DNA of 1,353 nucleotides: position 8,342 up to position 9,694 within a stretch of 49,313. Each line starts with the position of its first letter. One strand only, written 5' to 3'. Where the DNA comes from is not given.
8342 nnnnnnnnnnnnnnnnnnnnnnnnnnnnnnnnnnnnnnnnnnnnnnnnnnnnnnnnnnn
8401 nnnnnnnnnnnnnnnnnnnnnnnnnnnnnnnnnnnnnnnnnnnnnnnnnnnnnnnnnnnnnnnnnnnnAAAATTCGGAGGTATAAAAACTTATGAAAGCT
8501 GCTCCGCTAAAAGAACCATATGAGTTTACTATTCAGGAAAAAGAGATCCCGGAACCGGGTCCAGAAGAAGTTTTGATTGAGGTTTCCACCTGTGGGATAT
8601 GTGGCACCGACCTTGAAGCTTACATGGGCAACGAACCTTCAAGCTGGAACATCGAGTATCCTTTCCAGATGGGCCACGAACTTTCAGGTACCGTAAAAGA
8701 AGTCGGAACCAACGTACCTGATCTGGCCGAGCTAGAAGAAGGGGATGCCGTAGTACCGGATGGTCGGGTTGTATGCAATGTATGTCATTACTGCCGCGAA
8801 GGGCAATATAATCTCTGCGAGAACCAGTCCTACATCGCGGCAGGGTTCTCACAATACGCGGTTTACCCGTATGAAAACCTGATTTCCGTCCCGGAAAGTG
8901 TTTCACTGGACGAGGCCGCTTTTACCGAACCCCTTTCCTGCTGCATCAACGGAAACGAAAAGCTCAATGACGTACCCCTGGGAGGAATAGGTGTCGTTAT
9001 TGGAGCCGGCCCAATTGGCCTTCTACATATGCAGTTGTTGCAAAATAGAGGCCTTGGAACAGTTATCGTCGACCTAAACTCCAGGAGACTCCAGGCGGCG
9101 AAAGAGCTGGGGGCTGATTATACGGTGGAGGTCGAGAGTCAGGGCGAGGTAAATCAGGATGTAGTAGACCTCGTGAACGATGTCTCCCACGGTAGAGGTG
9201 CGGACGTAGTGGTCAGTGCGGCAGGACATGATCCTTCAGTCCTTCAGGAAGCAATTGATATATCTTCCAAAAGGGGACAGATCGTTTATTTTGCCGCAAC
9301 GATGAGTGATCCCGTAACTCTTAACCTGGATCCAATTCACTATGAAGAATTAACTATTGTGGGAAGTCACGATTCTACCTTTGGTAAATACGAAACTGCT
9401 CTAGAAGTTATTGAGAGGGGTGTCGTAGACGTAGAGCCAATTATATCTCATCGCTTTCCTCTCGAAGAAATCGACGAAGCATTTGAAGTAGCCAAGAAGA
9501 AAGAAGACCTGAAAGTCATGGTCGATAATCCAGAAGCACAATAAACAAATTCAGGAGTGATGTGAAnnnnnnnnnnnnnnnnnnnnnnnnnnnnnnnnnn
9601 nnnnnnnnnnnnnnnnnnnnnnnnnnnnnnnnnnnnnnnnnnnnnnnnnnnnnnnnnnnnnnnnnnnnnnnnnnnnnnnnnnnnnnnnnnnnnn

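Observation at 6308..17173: Tight nine-gene string mixing cyclic-amide hydrolases, a PreA-type FeS flavoprotein, an Ftr-like formyltransferase and a tungsten AOR: candidate undescribed anaerobic N-heterocycle pathway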

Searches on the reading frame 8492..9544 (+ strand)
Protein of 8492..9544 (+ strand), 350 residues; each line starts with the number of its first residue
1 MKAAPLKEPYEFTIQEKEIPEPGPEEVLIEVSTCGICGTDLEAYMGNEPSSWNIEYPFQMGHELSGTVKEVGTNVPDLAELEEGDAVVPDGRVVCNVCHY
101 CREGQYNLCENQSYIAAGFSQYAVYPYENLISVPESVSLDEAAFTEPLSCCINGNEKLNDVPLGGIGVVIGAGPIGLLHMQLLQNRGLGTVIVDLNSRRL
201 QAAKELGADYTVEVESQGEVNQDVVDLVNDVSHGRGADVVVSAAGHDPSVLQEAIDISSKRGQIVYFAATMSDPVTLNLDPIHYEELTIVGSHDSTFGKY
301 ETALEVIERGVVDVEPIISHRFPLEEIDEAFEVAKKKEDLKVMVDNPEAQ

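Call 3: search_protein_families(library=pfam, proteins=[window:8492-9544:+])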
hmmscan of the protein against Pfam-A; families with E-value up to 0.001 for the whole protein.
window:8492-9544:+ (350 aa): 4 families
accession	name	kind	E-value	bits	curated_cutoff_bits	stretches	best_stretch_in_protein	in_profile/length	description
PF08240.17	ADH_N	-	1.2e-24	87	23.5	1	23-135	1-104/104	Alcohol dehydrogenase GroES-like domain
PF00107.32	ADH_zinc_N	-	1.4e-21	77.3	31.8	1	174-308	1-128/129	Zinc-binding dehydrogenase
PF16912.11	Glu_dehyd_C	-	3.4e-15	56.5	34.9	1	167-345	34-210/211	Glucose dehydrogenase C-terminus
PF13602.12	ADH_zinc_N_2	-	2.9e-06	28.7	27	1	206-335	1-124/134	Zinc-binding dehydrogenase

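Call 4: search_protein_families(library=ncbifam, proteins=[window:8492-9544:+])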
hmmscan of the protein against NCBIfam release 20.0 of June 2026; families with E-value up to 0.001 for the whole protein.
window:8492-9544:+ (350 aa): 24 families
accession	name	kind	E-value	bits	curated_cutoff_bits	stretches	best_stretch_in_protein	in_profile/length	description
TIGR00692.1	tdh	equivalog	1.4e-58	198.6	458.35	1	10-342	9-336/340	L-threonine 3-dehydrogenase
NF003808.0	PRK05396.1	equivalog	4e-57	193.6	380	1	11-345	12-339/341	L-threonine 3-dehydrogenase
NF041097.1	keto_inos_dh_IolM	equivalog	2.2e-56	191.2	450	1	11-344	39-387/389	scyllo-inosose 3-dehydrogenase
NF007489.0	PRK10083.1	equivalog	4.1e-50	170.7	376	1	1-338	1-327/339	Zn-dependent oxidoreductase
NF007375.0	PRK09880.1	equivalog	7.2e-38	130.2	469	1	14-339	18-335/344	L-idonate 5-dehydrogenase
NF007642.0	PRK10309.1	equivalog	2.1e-35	122.5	550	1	11-332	11-331/347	galactitol-1-phosphate 5-dehydrogenase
TIGR03989.1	Rxyl_3153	subfamily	4.2e-35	121.7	440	2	4-118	5-114/370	NDMA-dependent alcohol dehydrogenase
NF010344.0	PRK13771.1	subfamily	3.7e-33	114.9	349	1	1-344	1-331/334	putative alcohol dehydrogenase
TIGR03451.1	mycoS_dep_FDH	equivalog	3.6e-32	111.6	512.9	2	14-111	16-106/358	S-(hydroxymethyl)mycothiol dehydrogenase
TIGR03201.1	dearomat_had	equivalog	1.4e-28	100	338.65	1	15-337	14-339/349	6-hydroxycyclohex-1-ene-1-carbonyl-CoA dehydrogenase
NF041172.1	AcrlCoa_red_Thmprot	equivalog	2.5e-28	99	500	1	1-340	1-327/334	acryloyl-CoA reductase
NF006940.0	PRK09422.1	equivalog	1.1e-25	90.3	344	1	1-336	1-324/338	alcohol dehydrogenase AdhP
TIGR03366.1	HpnZ_proposed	hypoth_equivalog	2.7e-23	82.7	328.1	1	22-327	3-315/315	putative phosphonate catabolism associated alcohol dehydrogenase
TIGR02824.1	quinone_pig3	subfamily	1.4e-21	76.9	296.8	2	117-338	92-316/325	putative NAD(P)H quinone oxidoreductase, PIG3 family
TIGR02818.1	adh_III_F_hyde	equivalog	1e-20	74.1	543.95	2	12-111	14-107/368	S-(hydroxymethyl)glutathione dehydrogenase/class III alcohol dehydrogenase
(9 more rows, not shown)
